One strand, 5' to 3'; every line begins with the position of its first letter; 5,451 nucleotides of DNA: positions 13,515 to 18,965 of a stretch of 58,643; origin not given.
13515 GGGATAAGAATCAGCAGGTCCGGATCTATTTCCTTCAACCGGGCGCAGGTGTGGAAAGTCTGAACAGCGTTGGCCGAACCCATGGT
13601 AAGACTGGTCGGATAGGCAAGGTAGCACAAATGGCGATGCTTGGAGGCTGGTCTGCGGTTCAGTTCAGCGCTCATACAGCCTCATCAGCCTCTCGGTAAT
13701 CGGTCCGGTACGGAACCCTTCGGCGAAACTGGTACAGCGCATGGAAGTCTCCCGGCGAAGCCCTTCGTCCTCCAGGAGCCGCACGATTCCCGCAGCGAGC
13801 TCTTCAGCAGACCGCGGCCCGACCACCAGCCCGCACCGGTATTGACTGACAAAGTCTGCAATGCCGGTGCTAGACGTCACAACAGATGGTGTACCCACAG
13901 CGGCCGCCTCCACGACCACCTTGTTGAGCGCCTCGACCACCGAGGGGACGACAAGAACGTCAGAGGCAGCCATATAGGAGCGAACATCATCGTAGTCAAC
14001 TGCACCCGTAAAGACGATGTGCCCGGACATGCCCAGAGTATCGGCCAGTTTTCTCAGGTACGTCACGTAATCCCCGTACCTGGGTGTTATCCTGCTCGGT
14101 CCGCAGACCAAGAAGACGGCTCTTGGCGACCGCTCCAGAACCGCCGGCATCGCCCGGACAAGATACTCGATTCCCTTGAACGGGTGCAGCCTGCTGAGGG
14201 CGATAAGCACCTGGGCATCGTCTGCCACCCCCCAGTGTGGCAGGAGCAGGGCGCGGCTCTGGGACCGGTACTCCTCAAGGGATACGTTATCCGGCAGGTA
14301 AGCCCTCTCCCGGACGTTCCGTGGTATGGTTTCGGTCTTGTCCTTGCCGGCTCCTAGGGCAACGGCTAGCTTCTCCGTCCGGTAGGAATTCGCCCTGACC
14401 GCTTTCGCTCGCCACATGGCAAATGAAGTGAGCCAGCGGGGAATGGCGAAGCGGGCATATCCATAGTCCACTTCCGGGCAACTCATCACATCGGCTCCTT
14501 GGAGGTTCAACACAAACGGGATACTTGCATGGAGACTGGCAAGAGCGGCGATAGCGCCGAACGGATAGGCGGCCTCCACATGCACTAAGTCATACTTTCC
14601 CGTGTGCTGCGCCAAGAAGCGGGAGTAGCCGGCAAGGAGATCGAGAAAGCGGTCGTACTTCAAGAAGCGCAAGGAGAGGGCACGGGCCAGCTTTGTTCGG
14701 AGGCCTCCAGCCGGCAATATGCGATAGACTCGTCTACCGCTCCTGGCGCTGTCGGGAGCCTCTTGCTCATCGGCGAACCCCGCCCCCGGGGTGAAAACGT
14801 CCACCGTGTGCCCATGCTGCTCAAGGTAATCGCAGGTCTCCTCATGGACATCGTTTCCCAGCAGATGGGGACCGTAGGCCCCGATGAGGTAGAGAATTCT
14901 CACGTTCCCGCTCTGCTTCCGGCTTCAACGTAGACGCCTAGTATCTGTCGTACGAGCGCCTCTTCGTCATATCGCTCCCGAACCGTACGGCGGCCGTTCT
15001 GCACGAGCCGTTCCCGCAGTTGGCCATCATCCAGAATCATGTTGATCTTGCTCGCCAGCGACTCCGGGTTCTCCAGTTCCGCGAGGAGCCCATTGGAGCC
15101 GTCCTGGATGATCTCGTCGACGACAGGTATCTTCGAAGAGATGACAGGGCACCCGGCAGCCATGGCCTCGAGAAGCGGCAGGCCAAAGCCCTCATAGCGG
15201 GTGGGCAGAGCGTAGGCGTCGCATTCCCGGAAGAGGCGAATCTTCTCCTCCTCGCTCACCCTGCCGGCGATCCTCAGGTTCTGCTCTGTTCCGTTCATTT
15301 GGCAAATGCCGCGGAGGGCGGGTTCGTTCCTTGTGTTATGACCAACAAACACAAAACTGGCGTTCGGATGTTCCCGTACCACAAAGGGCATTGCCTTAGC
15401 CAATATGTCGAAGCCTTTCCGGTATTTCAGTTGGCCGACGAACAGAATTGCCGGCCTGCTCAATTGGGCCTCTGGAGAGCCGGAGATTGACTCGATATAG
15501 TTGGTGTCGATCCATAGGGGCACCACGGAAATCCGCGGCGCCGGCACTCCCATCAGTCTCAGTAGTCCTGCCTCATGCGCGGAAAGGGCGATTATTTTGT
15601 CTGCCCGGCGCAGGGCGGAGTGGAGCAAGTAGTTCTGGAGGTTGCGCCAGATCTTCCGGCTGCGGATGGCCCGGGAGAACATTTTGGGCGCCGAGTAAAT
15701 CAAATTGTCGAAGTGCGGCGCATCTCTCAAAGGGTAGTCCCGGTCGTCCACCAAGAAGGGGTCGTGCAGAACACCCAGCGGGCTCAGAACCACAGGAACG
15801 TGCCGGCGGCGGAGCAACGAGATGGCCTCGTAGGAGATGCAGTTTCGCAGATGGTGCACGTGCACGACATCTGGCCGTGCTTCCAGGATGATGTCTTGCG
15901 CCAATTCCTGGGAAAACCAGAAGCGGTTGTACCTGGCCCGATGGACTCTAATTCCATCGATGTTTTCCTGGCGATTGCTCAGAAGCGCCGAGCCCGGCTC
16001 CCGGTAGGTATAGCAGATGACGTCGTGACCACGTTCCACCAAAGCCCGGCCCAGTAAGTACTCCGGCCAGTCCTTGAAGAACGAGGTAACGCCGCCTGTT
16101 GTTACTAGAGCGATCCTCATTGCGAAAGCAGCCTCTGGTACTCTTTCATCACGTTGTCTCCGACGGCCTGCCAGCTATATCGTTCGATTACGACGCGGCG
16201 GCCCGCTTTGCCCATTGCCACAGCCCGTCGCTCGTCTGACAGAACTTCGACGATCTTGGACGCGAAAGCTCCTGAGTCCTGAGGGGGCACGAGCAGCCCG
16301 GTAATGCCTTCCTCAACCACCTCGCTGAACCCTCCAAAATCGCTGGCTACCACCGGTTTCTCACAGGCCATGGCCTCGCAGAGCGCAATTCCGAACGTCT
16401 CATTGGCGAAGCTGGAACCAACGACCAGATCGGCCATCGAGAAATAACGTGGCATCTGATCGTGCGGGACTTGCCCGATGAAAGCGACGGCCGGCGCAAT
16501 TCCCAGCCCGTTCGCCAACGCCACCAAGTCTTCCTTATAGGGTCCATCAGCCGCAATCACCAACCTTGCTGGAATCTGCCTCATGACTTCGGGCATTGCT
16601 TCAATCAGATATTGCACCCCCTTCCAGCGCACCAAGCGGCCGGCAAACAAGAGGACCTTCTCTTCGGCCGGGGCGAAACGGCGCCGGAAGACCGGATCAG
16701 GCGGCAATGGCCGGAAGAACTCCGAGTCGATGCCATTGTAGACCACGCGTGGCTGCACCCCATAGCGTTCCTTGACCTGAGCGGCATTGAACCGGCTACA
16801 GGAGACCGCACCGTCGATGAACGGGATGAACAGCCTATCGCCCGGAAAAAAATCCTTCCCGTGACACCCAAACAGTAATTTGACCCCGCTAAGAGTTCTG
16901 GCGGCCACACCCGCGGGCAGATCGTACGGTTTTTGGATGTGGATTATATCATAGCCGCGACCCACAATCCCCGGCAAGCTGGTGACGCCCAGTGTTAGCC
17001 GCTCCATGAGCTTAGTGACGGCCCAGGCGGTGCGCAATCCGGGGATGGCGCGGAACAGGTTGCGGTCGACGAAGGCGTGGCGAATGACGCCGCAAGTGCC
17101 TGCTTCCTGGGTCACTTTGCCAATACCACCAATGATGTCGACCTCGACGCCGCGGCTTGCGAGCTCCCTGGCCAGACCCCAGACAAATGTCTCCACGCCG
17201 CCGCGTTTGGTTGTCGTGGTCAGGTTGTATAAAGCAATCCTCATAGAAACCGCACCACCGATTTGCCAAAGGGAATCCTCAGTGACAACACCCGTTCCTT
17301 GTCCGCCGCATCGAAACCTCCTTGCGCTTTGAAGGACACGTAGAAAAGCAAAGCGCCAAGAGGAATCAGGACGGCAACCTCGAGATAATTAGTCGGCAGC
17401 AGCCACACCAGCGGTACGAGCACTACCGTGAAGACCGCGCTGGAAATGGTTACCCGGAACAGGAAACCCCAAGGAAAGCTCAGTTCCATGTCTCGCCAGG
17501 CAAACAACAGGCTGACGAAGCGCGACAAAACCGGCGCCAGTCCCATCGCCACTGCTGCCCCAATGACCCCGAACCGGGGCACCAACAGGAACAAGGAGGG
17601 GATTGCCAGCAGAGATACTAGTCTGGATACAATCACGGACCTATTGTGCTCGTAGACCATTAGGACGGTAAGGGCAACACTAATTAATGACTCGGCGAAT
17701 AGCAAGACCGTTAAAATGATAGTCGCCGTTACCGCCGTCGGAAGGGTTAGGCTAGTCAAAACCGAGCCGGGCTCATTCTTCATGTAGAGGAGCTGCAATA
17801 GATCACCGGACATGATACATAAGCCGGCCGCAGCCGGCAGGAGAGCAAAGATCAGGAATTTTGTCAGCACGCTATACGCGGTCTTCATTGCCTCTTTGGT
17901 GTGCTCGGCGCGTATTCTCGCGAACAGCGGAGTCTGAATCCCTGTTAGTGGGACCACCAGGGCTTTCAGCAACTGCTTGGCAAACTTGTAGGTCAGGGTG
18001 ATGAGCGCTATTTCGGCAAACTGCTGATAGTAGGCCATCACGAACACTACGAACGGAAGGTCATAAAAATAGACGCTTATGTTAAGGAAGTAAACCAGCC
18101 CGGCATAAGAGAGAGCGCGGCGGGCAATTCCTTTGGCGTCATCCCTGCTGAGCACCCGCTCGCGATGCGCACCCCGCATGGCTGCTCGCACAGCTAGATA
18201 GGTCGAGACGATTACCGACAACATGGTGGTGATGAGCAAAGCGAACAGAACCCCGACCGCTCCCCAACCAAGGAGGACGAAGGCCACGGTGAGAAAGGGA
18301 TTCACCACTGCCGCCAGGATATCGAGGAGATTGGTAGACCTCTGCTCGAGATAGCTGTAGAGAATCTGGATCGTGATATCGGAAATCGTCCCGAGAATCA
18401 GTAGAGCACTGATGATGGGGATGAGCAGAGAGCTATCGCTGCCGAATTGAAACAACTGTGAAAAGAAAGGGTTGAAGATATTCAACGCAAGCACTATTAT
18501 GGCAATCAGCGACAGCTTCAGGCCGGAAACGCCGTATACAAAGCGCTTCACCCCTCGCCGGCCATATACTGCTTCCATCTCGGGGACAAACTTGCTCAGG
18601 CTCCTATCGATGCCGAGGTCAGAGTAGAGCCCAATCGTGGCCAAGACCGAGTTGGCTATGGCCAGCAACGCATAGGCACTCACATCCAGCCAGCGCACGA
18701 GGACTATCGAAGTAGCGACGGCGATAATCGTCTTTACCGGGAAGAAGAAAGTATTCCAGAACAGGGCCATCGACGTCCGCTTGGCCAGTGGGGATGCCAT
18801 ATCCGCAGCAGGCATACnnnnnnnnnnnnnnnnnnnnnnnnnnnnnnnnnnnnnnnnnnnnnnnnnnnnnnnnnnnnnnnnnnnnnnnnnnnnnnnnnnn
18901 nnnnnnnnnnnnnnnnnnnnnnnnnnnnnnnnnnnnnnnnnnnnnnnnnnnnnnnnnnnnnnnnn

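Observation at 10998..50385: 27-gene, roughly 39-kb co-directional operon dominated by GT-C-like membrane proteins: candidate extracytoplasmic glycopolymer assembly line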

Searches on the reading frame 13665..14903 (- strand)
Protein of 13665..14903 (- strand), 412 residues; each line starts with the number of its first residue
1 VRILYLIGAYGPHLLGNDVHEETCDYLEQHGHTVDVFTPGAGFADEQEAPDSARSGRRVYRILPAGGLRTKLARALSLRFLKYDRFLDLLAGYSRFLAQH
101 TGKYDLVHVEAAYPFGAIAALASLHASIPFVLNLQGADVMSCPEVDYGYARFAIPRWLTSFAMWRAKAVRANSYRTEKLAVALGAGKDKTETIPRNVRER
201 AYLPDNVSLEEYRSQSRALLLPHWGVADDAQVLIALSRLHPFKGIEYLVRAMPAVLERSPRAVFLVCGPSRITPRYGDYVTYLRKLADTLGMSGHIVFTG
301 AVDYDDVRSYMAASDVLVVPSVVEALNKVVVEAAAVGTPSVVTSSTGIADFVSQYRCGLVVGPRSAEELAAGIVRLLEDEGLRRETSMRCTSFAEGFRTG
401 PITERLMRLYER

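Call 4: search_protein_families(library=pfam, proteins=[window:13665-14903:-], max_evalue=0.01)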
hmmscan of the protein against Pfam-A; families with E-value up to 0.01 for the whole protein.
window:13665-14903:- (412 aa): 7 families
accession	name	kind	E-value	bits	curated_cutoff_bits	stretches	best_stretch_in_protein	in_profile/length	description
PF00534.26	Glycos_transf_1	-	2.6e-32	112.2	26.4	1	226-386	11-165/172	Glycosyl transferases group 1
PF13692.12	Glyco_trans_1_4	-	1.6e-30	106.6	27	1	231-379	2-142/142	Glycosyl transferases group 1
PF13579.12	Glyco_trans_4_4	-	1.6e-17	64.8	29.7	1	22-194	9-156/158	Glycosyl transferase 4-like domain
PF13439.12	Glyco_transf_4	-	3e-12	47.3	28.5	1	22-195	10-164/170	Glycosyltransferase Family 4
PF20706.3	GT4-conflict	-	7.1e-10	38.9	26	1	235-355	202-323/385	Family 4 Glycosyltransferase in conflict systems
PF13477.12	Glyco_trans_4_2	-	4.7e-06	27.3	23.4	1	21-147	14-119/139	Glycosyl transferase 4-like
PF13524.12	Glyco_trans_1_2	-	5.2e-06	26.9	25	1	256-386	9-121/144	Glycosyl transferase-like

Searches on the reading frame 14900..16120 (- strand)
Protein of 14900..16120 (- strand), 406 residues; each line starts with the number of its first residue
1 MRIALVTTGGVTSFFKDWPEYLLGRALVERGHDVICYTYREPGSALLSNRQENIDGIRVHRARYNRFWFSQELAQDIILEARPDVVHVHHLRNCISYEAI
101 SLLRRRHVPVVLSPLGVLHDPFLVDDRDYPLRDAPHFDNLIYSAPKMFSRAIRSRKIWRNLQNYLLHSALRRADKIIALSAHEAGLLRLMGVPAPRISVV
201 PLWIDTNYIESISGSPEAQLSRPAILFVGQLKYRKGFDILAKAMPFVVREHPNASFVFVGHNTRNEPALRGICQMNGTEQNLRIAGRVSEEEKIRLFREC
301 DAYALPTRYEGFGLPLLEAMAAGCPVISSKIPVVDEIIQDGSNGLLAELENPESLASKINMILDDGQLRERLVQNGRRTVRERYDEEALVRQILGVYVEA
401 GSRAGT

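Call 4: search_protein_families(library=pfam, proteins=[window:14900-16120:-], max_evalue=0.01)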
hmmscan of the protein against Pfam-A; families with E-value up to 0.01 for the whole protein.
window:14900-16120:- (406 aa): 7 families
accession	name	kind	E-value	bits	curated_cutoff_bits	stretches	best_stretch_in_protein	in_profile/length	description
PF00534.26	Glycos_transf_1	-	4.8e-40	137.3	26.4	1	217-378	10-171/172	Glycosyl transferases group 1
PF13692.12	Glyco_trans_1_4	-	1.7e-34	119.5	27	1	223-365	2-142/142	Glycosyl transferases group 1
PF13439.12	Glyco_transf_4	-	1.9e-19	70.7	28.5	1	22-207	10-169/170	Glycosyltransferase Family 4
PF13579.12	Glyco_trans_4_4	-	5.7e-17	62.9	29.7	1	23-203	10-158/158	Glycosyl transferase 4-like domain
PF13524.12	Glyco_trans_1_2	-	8.9e-11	42.4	25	1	251-394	12-143/144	Glycosyl transferase-like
PF20706.3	GT4-conflict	-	9.8e-09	35.1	26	1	215-330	191-312/385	Family 4 Glycosyltransferase in conflict systems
PF13477.12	Glyco_trans_4_2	-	3.7e-05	24.4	23.4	1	25-116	18-108/139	Glycosyl transferase 4-like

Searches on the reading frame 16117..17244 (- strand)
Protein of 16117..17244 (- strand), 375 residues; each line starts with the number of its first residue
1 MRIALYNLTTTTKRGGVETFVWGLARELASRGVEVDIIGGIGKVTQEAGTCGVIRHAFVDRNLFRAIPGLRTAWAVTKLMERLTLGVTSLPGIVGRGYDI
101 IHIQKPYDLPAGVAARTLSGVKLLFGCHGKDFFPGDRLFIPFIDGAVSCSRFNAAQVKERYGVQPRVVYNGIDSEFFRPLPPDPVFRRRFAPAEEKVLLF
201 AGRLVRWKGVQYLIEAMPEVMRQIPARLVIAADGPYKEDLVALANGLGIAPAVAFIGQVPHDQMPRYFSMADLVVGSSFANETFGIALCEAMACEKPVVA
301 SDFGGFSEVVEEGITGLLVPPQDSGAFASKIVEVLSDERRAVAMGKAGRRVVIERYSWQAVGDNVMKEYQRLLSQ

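Call 4: search_protein_families(library=pfam, proteins=[window:16117-17244:-], max_evalue=0.01)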
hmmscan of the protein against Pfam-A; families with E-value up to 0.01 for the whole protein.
window:16117-17244:- (375 aa): 6 families
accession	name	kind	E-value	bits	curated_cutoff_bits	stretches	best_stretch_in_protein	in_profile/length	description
PF00534.26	Glycos_transf_1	-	3.7e-43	147.5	26.4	1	190-350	10-171/172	Glycosyl transferases group 1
PF13692.12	Glyco_trans_1_4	-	1.3e-39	136.1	27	1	195-337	1-142/142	Glycosyl transferases group 1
PF13439.12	Glyco_transf_4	-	7.1e-21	75.4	28.5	1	15-175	2-169/170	Glycosyltransferase Family 4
PF13579.12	Glyco_trans_4_4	-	1.3e-10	42.3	29.7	1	15-164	1-148/158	Glycosyl transferase 4-like domain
PF13524.12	Glyco_trans_1_2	-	3.8e-10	40.3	25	1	222-364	13-141/144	Glycosyl transferase-like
PF20706.3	GT4-conflict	-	8.7e-09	35.3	26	1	187-362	189-382/385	Family 4 Glycosyltransferase in conflict systems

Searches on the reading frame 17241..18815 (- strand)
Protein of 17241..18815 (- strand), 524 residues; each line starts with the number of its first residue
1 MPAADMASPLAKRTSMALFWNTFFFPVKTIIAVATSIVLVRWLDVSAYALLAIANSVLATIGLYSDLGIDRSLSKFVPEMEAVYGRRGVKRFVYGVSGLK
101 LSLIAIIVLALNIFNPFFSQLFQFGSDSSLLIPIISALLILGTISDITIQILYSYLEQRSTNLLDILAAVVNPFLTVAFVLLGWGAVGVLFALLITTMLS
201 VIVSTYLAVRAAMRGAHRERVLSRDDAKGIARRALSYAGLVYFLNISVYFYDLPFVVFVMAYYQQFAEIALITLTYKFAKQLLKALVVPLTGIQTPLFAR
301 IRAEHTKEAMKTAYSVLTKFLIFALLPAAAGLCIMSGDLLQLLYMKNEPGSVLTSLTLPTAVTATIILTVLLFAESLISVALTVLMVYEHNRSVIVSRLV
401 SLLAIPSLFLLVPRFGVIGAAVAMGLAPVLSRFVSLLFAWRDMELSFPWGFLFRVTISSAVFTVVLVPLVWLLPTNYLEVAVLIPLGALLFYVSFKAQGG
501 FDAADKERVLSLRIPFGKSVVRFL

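Call 4: search_protein_families(library=pfam, proteins=[window:17241-18815:-], max_evalue=0.01)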
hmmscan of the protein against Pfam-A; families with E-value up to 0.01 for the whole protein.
window:17241-18815:- (524 aa): 2 families
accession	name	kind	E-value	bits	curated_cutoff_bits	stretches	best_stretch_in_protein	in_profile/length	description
PF13440.11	Polysacc_synt_3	-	2.5e-08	34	23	1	38-344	1-284/293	Polysaccharide biosynthesis protein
PF01943.22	Polysacc_synt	-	2.4e-05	24.3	28.2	1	27-301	14-273/274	Polysaccharide biosynthesis protein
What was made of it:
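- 17241..18815 (-): g06, MOP-superfamily (Wzx-type) flippase candidate, about 13 TM. Pfam Polysacc_synt_3 34 bits, above the 23 cutoff (call 4).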

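Call 11: search_protein_families(library=ncbifam, proteins=[window:17241-18815:-], max_evalue=0.001)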
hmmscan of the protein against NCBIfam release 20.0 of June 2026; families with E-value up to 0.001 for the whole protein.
window:17241-18815:- (524 aa): 0 families
